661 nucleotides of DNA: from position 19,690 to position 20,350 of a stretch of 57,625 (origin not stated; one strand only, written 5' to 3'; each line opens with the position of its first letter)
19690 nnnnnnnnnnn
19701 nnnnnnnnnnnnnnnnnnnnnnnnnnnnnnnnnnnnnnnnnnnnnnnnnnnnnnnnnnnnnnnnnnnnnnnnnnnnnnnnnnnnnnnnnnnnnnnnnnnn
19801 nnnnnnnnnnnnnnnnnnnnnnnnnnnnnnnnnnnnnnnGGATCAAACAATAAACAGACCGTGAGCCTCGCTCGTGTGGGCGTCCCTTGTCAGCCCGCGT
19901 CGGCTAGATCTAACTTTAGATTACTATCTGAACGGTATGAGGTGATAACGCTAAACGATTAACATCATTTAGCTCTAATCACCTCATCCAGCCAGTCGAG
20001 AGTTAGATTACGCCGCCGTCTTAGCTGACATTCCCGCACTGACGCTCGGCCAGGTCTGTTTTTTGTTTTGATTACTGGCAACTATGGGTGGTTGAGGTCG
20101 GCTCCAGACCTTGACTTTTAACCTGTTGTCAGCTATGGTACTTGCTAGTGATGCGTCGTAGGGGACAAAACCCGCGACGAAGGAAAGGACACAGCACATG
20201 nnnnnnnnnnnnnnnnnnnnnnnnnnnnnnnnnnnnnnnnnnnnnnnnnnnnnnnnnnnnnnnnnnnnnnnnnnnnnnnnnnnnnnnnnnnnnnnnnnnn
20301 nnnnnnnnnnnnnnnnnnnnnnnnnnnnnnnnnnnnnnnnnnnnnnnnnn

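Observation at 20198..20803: Paralogous ORFan family X (20198..20803 and 47971..48630), conserved past the stop codon and each near an A hairpin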

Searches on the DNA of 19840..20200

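Call 90: search_rna_families(source=window, start=19840, end=20200, threshold=evalue, max_evalue=1)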
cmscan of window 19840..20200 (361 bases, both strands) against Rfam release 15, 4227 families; matches with E-value up to 1: 1.
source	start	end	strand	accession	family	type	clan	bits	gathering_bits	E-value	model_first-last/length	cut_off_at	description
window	19948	19983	-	RF01343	CRISPR-DR33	Gene; CRISPR;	-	16.9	39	0.71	1-37/37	no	CRISPR RNA direct repeat element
